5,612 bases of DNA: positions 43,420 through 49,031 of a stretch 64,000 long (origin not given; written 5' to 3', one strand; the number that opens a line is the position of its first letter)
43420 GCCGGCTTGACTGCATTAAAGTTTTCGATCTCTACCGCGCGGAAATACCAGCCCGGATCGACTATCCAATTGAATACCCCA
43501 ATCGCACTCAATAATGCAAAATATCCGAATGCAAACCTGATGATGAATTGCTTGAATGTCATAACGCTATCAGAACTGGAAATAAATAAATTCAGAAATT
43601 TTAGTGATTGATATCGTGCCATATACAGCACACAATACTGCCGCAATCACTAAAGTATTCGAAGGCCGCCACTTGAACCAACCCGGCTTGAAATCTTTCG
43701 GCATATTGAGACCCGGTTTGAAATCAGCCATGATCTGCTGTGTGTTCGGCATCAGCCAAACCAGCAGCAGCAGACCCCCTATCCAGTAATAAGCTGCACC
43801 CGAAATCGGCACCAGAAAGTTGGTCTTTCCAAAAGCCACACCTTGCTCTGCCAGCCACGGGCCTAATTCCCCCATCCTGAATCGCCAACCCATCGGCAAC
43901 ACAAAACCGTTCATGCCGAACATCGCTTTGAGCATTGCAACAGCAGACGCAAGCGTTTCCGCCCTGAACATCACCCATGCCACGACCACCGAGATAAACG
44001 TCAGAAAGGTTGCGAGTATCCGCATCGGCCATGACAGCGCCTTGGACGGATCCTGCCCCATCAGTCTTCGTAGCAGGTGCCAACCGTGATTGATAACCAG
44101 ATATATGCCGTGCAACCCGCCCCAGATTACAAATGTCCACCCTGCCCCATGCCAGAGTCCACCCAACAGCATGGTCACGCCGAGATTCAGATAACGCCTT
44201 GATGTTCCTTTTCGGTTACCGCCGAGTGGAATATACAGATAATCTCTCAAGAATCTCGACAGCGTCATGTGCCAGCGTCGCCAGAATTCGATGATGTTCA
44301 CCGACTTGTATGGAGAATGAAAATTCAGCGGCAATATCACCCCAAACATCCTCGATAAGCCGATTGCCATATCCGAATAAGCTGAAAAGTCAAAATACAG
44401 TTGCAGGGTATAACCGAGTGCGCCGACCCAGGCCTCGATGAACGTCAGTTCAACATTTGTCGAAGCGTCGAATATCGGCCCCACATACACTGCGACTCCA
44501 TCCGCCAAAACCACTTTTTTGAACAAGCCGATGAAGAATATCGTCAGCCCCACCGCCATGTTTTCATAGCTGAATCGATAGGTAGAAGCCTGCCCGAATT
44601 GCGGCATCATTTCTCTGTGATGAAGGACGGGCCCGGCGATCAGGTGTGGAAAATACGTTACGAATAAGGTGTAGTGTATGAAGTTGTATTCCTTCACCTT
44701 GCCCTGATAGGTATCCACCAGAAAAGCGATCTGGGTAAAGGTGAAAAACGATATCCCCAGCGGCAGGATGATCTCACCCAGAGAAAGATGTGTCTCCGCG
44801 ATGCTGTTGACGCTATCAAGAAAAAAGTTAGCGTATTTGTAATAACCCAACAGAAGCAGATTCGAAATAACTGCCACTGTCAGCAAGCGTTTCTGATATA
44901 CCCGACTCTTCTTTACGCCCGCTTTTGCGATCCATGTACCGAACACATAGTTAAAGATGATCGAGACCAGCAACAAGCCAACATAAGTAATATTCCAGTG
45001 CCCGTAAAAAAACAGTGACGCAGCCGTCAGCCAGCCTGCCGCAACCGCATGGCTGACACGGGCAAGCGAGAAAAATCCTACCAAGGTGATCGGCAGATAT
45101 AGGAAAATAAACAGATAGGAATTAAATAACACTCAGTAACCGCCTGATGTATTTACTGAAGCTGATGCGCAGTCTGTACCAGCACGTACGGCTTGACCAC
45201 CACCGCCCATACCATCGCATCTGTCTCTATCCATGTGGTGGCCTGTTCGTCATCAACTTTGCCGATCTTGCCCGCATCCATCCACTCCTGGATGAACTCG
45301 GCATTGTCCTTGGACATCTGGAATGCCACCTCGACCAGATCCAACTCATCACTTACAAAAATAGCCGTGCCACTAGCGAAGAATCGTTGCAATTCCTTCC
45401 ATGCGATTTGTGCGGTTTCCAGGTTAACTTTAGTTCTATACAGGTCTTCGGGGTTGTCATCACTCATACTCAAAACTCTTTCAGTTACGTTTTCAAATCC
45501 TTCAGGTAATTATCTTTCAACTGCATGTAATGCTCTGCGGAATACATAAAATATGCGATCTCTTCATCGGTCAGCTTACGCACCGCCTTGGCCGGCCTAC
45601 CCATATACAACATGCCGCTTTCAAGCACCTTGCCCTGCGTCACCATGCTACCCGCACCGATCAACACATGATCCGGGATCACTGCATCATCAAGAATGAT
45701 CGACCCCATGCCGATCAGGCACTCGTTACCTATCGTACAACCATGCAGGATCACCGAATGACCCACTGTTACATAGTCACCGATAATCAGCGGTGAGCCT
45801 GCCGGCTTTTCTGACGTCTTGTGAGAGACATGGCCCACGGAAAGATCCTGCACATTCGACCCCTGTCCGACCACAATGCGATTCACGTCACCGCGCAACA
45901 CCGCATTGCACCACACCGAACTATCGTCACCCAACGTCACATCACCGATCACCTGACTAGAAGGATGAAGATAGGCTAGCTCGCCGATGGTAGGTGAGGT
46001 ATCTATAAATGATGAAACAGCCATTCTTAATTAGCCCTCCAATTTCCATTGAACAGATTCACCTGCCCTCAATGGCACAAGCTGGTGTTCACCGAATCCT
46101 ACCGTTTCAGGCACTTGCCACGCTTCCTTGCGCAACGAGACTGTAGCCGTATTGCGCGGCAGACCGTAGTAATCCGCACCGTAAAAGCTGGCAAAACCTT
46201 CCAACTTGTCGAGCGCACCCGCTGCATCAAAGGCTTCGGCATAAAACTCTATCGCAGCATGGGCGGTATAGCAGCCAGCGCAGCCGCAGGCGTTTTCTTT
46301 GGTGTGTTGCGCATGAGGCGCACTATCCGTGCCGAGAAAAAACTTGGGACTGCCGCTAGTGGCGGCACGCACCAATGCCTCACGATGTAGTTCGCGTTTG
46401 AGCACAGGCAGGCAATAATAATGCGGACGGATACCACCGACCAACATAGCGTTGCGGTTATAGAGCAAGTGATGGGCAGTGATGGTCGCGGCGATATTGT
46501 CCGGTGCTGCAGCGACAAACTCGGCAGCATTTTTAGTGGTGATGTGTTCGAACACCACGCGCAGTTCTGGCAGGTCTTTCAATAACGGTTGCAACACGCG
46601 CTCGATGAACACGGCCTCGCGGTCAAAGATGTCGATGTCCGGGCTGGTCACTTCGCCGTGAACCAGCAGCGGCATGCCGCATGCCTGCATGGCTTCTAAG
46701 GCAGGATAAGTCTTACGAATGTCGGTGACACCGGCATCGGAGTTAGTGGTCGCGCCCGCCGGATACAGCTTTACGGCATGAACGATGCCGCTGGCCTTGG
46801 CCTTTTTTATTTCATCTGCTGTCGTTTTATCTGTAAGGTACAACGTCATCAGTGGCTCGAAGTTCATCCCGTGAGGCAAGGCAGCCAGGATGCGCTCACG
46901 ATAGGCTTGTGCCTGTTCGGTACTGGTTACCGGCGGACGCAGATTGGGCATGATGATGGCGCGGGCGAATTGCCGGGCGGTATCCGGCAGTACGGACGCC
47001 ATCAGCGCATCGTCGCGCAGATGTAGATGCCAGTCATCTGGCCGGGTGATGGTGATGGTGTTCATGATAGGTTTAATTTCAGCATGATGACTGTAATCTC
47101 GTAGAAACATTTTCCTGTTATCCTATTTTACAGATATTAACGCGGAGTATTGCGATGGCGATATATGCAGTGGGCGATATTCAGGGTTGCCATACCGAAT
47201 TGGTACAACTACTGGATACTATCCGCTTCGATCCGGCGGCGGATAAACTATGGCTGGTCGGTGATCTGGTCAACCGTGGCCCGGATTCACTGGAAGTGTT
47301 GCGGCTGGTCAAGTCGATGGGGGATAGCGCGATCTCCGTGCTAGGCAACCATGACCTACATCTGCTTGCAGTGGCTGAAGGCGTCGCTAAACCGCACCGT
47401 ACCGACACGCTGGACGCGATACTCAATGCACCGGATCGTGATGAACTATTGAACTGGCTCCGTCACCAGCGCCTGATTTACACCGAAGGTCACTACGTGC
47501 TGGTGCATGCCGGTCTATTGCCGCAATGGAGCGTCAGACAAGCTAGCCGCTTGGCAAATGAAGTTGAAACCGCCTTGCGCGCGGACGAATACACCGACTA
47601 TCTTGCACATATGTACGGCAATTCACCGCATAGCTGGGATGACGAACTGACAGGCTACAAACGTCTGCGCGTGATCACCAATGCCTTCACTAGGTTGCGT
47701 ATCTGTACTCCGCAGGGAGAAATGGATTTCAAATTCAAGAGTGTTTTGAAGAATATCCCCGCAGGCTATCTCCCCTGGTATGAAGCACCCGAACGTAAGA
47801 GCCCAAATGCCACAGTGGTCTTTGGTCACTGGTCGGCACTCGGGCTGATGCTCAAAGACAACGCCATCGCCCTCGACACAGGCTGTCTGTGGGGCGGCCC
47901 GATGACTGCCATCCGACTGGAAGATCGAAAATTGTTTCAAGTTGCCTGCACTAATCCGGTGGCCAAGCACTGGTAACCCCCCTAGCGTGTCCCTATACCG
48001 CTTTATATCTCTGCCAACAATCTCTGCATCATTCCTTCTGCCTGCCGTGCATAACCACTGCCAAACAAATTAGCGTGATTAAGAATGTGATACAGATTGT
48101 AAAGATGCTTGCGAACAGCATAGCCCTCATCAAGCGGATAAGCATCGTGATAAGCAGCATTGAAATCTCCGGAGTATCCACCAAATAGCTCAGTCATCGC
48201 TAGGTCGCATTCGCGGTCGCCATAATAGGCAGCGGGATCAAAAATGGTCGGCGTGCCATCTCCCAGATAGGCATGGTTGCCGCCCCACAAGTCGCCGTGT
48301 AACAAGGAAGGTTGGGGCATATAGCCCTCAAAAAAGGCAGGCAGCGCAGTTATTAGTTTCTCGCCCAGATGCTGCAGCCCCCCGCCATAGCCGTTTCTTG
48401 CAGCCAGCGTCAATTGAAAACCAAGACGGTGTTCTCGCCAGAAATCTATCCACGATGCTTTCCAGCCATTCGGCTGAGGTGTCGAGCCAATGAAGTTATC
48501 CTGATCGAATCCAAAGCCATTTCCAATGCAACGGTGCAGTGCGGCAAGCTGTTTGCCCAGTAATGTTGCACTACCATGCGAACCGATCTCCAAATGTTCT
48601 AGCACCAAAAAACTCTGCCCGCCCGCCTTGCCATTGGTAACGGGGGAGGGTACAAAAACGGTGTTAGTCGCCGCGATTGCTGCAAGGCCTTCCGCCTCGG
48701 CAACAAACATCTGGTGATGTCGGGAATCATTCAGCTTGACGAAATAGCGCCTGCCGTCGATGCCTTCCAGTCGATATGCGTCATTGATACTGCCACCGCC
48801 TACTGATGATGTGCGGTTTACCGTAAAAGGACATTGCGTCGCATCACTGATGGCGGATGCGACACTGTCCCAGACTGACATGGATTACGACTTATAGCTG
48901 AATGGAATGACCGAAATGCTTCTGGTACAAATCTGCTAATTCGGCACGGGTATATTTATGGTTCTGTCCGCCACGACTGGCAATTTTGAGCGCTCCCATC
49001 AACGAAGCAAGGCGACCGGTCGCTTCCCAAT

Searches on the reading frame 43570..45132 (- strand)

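Call 55: search_protein_families(library=pfam, proteins=[window:43570-45132:-], max_evalue=0.001)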
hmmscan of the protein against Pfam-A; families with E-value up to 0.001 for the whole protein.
window:43570-45132:- (520 aa): 1 family
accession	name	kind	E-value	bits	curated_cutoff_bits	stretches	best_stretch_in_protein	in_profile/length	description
PF03062.24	MBOAT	-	1.3e-34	120.5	27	1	94-376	62-322/337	MBOAT, membrane-bound O-acyltransferase family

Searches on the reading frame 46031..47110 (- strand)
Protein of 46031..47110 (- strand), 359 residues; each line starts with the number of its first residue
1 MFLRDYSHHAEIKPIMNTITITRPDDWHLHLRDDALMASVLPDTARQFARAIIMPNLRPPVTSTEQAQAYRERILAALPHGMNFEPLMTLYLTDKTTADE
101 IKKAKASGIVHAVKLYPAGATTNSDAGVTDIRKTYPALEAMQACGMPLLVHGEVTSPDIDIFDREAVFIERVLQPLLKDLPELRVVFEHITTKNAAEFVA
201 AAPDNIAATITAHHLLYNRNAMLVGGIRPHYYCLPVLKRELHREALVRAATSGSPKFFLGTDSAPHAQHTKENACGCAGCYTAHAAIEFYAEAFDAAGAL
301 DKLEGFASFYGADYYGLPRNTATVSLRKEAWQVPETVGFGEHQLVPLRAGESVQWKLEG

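Call 55: search_protein_families(library=pfam, proteins=[window:46031-47110:-], max_evalue=0.001)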
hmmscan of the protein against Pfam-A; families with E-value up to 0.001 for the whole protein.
window:46031-47110:- (359 aa): 2 families
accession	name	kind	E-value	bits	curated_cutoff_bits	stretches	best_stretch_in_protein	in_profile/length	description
PF01979.26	Amidohydro_1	-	1.2e-24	87.6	25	1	26-331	8-314/345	Amidohydrolase family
PF04909.20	Amidohydro_2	-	0.00037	20.8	26.4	1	87-190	84-179/289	Amidohydrolase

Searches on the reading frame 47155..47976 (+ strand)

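Call 55: search_protein_families(library=pfam, proteins=[window:47155-47976:+], max_evalue=0.001)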
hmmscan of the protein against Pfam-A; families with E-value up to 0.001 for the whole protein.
window:47155-47976:+ (273 aa): 1 family
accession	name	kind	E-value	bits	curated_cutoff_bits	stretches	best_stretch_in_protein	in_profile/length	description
PF00149.33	Metallophos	-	4.1e-15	57.2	21.5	1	1-136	1-131/191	Calcineurin-like phosphoesterase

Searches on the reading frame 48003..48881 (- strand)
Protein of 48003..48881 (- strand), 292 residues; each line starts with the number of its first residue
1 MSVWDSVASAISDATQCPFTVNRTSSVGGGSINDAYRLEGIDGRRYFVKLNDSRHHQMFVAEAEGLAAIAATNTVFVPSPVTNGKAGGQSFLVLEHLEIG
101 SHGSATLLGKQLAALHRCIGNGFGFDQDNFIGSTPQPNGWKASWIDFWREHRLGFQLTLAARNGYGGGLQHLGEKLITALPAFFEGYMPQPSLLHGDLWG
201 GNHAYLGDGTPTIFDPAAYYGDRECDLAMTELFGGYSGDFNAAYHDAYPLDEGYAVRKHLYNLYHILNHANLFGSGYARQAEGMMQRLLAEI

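Call 55: search_protein_families(library=pfam, proteins=[window:48003-48881:-], max_evalue=0.001)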
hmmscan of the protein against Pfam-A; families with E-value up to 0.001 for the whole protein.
window:48003-48881:- (292 aa): 2 families
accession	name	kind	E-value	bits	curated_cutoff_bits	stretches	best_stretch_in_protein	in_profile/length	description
PF03881.20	Fructosamin_kin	-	7.3e-106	354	22.4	1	4-290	2-287/288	Fructosamine kinase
PF01636.29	APH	-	1.2e-14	55.1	23.2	1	26-255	4-234/239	Phosphotransferase enzyme family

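Call 56: find_related_loci(query=window:48003-48881:-, collection=genome_contigs, flank=3000)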
Query window:48003-48881:- (292 aa) in genome_contigs; peptide patterns used: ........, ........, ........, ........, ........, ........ (x = any residue, [..] = any of these).
238 stretches matched a pattern; 200 encode a relative of the query (tblastn E <= 1e-3); the best 80 are kept; 80 distinct loci.
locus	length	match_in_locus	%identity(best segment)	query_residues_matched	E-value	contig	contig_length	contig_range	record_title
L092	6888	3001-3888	76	1-292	2e-152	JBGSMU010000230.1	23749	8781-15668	MAG: Gallionella sp. isolate JTS-AC238 k141_2449340, whole genome shotgun sequence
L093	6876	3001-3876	75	1-292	2e-150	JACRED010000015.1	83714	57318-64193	MAG: Nitrosomonadales bacterium isolate NC_groundwater_1690_Pr3_B-0.1um_58_591 SR-2_scaffold_141_1002147, whole genome s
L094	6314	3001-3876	73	1-292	2e-146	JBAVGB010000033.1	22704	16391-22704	MAG: Gallionella sp. isolate MFD06949_ilm_asm_bin1 k127_3814, whole genome shotgun sequence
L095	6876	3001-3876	73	1-292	3e-145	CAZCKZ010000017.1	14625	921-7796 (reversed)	MAG TPA_asm: uncultured Gallionella sp. isolate binchicken_co89_588 genome assembly, contig: NODE_7718_length_14625_cov_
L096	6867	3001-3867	73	1-289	1e-144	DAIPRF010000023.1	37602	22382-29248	MAG TPA_asm: Gallionellaceae bacterium isolate CTOTU41435 NODE_624_length_37602_cov_28.168642, whole genome shotgun sequ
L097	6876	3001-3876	73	1-292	7e-145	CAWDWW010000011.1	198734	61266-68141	MAG: uncultured beta proteobacterium isolate MFD05942.bin.2.285 genome assembly, contig: contig_32093, whole genome shot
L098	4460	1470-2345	72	1-292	4e-146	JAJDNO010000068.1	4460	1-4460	MAG: Gallionella sp. isolate ALJrbin.4 k141_8033538, whole genome shotgun sequence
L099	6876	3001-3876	72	1-292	3e-143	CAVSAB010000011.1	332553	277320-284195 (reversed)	MAG: uncultured beta proteobacterium isolate MFD05942.bin.3.333 genome assembly, contig: contig_66922, whole genome shot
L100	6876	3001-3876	72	1-292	8e-143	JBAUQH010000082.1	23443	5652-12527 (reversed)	MAG: Gallionella sp. isolate MFD04215_ilm_asm_bin6 k127_210152, whole genome shotgun sequence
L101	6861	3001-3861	72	6-292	1e-141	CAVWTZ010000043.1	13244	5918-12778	MAG: uncultured beta proteobacterium isolate MFD03323.bin.2.67 genome assembly, contig: contig_146030, whole genome shot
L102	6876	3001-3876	71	1-292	2e-141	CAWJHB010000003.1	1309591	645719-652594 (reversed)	MAG: uncultured beta proteobacterium isolate MFD01231.bin.1.33 genome assembly, contig: contig_16003, whole genome shotg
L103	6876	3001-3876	70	1-292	5e-140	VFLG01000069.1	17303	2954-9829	MAG: Gallionellaceae bacterium isolate Bin_58_16 c_000001865949, whole genome shotgun sequence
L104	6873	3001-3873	70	2-292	2e-139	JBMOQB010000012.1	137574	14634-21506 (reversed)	MAG: Pseudomonadota bacterium isolate Betzabe_MAG143 MAG143_12, whole genome shotgun sequence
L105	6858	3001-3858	71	7-292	3e-139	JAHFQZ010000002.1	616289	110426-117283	MAG: Nitrosomonadales bacterium isolate nzgw562 NODE_2_length_616290_cov_15.536598, whole genome shotgun sequence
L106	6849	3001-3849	73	7-289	1e-139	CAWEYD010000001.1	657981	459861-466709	MAG: uncultured beta proteobacterium isolate MFD05942.bin.4.8 genome assembly, contig: contig_10069, whole genome shotgu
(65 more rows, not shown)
